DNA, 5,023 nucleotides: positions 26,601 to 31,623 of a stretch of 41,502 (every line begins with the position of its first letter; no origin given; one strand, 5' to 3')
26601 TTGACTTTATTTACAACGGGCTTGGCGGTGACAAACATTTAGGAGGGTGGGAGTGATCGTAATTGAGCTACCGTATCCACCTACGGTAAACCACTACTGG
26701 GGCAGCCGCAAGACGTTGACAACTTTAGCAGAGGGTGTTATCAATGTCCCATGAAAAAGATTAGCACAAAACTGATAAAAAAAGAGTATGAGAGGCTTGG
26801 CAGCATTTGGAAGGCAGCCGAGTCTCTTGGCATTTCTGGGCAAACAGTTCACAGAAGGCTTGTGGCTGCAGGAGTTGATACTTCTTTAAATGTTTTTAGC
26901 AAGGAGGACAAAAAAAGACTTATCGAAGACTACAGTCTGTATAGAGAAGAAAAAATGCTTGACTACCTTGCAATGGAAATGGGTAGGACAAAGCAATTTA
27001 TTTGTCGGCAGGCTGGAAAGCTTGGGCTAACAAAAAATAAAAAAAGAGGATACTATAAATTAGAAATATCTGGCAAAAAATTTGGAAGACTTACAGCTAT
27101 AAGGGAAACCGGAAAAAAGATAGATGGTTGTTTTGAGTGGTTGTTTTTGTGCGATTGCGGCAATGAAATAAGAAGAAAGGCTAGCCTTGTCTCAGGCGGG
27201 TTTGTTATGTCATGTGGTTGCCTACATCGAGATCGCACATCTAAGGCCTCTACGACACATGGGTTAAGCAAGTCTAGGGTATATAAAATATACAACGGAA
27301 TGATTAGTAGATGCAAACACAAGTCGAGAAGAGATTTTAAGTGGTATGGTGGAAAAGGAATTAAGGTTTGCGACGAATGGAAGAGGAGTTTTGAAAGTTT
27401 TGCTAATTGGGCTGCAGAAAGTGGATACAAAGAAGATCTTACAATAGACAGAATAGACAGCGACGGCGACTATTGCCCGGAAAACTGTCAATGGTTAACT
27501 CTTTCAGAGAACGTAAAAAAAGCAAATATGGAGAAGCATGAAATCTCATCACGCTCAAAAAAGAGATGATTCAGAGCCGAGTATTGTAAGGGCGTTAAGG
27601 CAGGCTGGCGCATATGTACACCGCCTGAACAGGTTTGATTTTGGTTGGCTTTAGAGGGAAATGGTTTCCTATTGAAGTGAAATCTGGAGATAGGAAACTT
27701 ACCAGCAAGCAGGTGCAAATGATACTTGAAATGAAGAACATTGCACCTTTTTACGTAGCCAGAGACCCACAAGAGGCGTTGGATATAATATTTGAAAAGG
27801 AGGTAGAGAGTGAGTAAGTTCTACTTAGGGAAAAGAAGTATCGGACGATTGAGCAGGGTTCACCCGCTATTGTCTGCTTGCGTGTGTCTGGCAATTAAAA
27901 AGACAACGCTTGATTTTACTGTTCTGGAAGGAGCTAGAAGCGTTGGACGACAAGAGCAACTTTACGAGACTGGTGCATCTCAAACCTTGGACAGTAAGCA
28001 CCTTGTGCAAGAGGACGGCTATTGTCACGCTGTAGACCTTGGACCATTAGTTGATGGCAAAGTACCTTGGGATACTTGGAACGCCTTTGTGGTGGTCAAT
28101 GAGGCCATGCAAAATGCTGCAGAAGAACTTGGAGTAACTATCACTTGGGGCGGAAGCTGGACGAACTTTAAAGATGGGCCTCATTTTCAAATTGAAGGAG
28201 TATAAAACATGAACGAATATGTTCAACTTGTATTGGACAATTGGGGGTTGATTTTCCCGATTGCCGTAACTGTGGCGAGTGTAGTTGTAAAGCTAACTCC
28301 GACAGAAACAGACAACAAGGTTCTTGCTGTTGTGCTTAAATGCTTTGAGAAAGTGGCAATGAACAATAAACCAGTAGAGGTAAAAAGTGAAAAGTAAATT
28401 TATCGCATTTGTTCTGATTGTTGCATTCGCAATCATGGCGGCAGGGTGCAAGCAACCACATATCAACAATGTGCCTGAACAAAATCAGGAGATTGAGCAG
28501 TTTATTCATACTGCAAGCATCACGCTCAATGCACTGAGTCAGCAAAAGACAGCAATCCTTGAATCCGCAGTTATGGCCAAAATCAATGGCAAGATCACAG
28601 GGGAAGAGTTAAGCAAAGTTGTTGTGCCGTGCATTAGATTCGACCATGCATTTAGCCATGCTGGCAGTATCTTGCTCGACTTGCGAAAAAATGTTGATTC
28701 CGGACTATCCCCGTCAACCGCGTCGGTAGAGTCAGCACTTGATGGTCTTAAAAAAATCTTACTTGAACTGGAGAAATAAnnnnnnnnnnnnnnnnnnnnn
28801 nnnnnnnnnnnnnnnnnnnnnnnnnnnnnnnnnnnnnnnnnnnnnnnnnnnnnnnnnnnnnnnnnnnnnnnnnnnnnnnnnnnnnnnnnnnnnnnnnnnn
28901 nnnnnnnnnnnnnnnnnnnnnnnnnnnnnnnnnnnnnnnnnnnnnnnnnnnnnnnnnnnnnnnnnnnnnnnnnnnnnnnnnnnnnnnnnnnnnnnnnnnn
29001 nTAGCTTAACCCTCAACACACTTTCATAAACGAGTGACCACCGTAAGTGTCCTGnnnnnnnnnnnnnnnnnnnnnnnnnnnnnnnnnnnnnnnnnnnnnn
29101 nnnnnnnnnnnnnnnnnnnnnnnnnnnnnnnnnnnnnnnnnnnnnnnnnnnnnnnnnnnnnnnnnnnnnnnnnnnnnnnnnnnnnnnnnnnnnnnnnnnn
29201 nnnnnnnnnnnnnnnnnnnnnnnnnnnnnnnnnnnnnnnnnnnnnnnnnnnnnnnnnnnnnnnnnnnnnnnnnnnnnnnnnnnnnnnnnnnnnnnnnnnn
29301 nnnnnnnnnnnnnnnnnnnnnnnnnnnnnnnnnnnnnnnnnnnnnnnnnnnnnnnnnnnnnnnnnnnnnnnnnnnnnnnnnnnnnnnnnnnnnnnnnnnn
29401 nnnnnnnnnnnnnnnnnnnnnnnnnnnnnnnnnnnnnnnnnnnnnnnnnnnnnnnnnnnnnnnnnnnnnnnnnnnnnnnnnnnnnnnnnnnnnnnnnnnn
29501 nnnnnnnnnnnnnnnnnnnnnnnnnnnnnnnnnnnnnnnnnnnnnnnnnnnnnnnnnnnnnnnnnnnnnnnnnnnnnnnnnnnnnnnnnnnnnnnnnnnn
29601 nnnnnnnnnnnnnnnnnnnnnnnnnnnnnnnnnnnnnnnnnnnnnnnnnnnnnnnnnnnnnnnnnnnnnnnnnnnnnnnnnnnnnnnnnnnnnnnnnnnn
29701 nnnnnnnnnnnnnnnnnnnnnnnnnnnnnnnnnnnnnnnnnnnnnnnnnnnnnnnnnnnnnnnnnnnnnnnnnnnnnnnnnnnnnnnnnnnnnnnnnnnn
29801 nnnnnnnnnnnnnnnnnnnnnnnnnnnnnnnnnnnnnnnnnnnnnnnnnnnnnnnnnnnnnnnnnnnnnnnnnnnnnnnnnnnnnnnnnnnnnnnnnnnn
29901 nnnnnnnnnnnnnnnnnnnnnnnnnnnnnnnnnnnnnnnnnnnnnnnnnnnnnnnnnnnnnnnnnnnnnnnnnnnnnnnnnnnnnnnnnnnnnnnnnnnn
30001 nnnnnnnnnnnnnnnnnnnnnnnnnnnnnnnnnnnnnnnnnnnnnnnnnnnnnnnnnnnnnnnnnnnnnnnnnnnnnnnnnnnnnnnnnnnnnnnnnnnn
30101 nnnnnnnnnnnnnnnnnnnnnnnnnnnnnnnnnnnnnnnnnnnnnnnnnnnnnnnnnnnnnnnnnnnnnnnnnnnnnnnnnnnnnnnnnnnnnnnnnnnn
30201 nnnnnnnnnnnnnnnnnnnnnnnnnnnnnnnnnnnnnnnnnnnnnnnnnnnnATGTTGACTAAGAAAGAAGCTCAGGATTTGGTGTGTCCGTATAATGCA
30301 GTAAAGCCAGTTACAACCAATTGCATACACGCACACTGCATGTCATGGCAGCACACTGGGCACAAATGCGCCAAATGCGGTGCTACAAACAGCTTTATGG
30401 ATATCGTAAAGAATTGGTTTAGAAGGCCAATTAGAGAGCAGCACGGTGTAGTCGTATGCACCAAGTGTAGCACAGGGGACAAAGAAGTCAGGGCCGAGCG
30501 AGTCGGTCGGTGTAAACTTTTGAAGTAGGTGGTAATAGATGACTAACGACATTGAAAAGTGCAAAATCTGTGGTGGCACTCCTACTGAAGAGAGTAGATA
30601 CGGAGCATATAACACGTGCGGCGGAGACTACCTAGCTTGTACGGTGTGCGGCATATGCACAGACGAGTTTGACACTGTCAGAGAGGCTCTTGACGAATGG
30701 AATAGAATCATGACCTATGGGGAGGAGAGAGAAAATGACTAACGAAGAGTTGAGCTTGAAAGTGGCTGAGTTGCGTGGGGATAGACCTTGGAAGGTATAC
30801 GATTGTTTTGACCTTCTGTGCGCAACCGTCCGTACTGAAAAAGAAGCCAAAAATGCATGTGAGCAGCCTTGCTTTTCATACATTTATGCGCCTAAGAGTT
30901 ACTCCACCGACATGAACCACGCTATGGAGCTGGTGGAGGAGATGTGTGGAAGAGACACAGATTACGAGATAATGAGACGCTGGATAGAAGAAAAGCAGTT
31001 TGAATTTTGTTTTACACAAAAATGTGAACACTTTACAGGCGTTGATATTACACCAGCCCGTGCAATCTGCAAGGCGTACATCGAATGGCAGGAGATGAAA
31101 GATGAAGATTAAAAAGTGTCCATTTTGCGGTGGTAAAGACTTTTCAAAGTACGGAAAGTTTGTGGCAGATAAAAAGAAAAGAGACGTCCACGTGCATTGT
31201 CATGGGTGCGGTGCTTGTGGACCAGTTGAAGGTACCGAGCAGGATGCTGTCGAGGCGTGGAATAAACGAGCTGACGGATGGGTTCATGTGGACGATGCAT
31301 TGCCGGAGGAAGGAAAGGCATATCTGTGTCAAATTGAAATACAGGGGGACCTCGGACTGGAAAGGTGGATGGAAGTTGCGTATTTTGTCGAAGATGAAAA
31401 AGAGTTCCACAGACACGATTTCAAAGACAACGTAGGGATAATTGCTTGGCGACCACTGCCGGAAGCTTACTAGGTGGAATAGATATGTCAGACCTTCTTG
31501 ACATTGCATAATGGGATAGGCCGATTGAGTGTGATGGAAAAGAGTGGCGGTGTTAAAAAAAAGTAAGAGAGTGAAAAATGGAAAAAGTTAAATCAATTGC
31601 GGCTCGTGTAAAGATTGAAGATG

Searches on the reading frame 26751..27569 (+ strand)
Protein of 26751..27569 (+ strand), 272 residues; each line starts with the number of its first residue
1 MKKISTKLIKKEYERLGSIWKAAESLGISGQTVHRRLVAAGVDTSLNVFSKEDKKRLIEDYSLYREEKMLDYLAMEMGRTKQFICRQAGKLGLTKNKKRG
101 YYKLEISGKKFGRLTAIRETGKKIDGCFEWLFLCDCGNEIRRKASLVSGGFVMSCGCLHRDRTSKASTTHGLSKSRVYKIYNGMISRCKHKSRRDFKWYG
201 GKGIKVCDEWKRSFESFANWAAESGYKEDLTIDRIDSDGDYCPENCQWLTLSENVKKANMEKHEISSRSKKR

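Call 21: search_protein_families(library=phrogs, proteins=[window:26751-27569:+], max_evalue=0.01)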
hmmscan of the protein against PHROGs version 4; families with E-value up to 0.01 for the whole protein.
window:26751-27569:+ (272 aa): 11 families
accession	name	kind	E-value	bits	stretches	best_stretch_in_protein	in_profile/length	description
phrog_374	-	DNA, RNA and nucleotide metabolism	2.1e-56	192.9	1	97-255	188-349/617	HNH endonuclease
phrog_3377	-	DNA, RNA and nucleotide metabolism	1.1e-38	134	1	167-262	4-99/196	HNH endonuclease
phrog_8790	-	DNA, RNA and nucleotide metabolism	1.1e-28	101.8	1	167-259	15-104/241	restriction endonuclease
phrog_2081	-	DNA, RNA and nucleotide metabolism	1.3e-25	91.4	1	166-261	94-198/433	HNH endonuclease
phrog_953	-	DNA, RNA and nucleotide metabolism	8.7e-16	59.2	1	163-252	210-299/420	HNH endonuclease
phrog_1035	-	DNA, RNA and nucleotide metabolism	1.3e-07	32.7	1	146-271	83-224/271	endonuclease VII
phrog_190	-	DNA, RNA and nucleotide metabolism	1.3e-05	25.7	1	10-101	18-105/338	Holliday junction resolvase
phrog_3118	-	DNA, RNA and nucleotide metabolism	0.0017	18.9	1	224-269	63-108/287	HNH endonuclease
phrog_3322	-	DNA, RNA and nucleotide metabolism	0.0021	18.9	1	231-265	107-141/162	endonuclease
phrog_22195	-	unknown function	0.0086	16.8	0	98-168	2-70/148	-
phrog_28742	-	unknown function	0.0099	17.1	0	185-259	31-107/165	-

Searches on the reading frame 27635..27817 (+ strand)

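Call 21: search_protein_families(library=phrogs, proteins=[window:27635-27817:+], max_evalue=0.01)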
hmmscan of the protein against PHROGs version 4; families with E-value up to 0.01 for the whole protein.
window:27635-27817:+ (60 aa): 2 families
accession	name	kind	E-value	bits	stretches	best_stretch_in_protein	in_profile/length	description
phrog_93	-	DNA, RNA and nucleotide metabolism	1e-05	25.4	1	2-55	386-441/613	endonuclease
phrog_5702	-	DNA, RNA and nucleotide metabolism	3.4e-05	24.7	1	8-55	18-66/70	Holliday junction resolvase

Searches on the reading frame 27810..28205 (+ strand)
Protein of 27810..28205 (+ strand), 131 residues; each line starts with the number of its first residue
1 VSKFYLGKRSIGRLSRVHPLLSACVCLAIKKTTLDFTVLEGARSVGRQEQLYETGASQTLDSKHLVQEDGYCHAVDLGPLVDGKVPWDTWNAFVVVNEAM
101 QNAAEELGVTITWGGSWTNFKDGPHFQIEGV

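Call 21: search_protein_families(library=phrogs, proteins=[window:27810-28205:+], max_evalue=0.01)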
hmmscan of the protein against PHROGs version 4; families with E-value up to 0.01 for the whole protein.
window:27810-28205:+ (131 aa): 6 families
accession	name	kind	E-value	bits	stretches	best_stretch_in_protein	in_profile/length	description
phrog_465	-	lysis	2.2e-49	169.4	1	1-129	40-166/292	endolysin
phrog_1768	-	lysis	1.2e-13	50.7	1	32-129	947-1039/1577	endolysin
phrog_5115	-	moron, auxiliary metabolic gene and host takeover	9.1e-12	45.8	1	30-129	32-122/283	ferredoxin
phrog_6523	-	lysis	3.2e-10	41.2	1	29-129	32-130/255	endolysin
phrog_2649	-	lysis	5.5e-10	40.5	1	13-130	9-129/261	endolysin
phrog_15351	-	lysis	2.2e-06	28.2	1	23-128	30-136/289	endolysin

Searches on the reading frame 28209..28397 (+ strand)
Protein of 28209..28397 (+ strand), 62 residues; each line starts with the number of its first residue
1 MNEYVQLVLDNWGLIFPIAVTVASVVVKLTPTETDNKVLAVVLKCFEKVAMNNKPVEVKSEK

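Call 21: search_protein_families(library=phrogs, proteins=[window:28209-28397:+], max_evalue=0.01)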
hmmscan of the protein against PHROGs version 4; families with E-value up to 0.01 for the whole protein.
window:28209-28397:+ (62 aa): 2 families
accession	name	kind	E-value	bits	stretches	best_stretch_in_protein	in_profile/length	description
phrog_9685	-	unknown function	5.6e-05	24.1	1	4-55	7-68/73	-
phrog_402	-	unknown function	0.0029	18.5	1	18-47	25-54/58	-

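Call 43: search_protein_families(library=padloc, proteins=[window:28209-28397:+], max_evalue=1)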
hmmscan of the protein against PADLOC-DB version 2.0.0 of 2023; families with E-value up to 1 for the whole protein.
window:28209-28397:+ (62 aa): 0 families

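Call 44: search_protein_families(library=ncbifam, proteins=[window:28209-28397:+], max_evalue=1)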
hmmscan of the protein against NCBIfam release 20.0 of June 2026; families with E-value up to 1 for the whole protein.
window:28209-28397:+ (62 aa): 1 family
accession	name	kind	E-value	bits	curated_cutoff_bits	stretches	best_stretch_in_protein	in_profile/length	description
NF033821.0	YoaK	equivalog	0.068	12.9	32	1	13-26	4-17/32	YoaK family small membrane protein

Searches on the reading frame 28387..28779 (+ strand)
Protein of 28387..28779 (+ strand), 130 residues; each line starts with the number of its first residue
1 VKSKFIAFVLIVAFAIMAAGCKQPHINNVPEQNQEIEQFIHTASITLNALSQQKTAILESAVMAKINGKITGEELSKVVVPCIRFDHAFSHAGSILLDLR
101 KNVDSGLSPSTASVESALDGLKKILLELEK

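Call 21: search_protein_families(library=phrogs, proteins=[window:28387-28779:+], max_evalue=0.01)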
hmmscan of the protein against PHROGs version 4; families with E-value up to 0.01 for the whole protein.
window:28387-28779:+ (130 aa): 1 family
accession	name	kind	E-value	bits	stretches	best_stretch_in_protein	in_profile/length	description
phrog_1659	-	unknown function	0.0078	17.3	0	27-101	7-79/98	-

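Call 43: search_protein_families(library=padloc, proteins=[window:28387-28779:+], max_evalue=1)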
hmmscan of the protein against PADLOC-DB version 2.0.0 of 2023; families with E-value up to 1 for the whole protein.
window:28387-28779:+ (130 aa): 1 family
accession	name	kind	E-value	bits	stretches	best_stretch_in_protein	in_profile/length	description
PDLC01857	CARF3--CARF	-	0.031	11.9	1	11-77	89-151/201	-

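Call 44: search_protein_families(library=ncbifam, proteins=[window:28387-28779:+], max_evalue=1)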
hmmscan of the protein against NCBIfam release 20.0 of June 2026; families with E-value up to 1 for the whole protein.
window:28387-28779:+ (130 aa): 3 families
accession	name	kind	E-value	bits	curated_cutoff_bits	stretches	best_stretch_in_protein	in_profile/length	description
NF040598.1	Ala_zip_lipo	subfamily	0.0045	17.5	43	1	6-65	3-63/90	Lpp/OprI family alanine-zipper lipoprotein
NF045963.1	MAG3240_fam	subfamily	0.11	11.2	160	1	1-56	1-53/565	MAG3240 family lipoprotein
NF053690.1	BamK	equivalog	0.15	11.9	120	1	1-47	1-48/199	BamK family beta-barrel-assembly machinery protein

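Call 46: search_dna_similar(query=window:28387-28776:+, collection=phages, mode=protein, max_evalue=0.1, max_rows=20)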
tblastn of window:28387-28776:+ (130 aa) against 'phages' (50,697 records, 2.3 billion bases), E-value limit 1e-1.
No match.

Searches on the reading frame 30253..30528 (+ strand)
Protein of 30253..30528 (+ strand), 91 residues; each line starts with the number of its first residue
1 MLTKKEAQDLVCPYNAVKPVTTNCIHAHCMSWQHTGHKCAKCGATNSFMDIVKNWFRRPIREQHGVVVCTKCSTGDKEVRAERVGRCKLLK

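Call 54: search_protein_families(library=pfam, proteins=[window:30253-30528:+], max_evalue=0.01)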
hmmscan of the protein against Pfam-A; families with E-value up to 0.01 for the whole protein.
window:30253-30528:+ (91 aa): 1 family
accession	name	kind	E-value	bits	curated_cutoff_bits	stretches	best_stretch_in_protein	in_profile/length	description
PF10825.13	DUF2752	-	0.0074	16.8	27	0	29-53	1-25/49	Protein of unknown function (DUF2752)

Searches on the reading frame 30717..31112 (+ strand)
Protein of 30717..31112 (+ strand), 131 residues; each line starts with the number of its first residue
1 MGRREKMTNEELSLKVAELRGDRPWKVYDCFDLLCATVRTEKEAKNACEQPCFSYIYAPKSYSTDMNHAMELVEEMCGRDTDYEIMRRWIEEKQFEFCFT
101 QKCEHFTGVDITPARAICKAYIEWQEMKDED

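Call 54: search_protein_families(library=pfam, proteins=[window:30717-31112:+], max_evalue=0.01)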
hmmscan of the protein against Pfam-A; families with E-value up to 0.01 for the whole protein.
window:30717-31112:+ (131 aa): 1 family
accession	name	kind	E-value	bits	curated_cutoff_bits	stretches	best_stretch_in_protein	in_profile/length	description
PF18066.6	Phage_ABA_S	-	2e-08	35.3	27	1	54-120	24-87/89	Phage ABA sandwich domain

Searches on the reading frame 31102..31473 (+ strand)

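Call 54: search_protein_families(library=pfam, proteins=[window:31102-31473:+], max_evalue=0.01)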
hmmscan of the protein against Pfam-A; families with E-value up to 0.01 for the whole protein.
window:31102-31473:+ (123 aa): 2 families
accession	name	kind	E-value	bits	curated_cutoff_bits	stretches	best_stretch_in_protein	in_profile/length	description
PF14354.12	Lar_restr_allev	-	2.7e-11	44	28.6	1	2-57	2-58/58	Restriction alleviation protein Lar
PF04448.17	DUF551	-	8.5e-05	23.8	22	1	59-122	1-66/68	Protein of unknown function (DUF551)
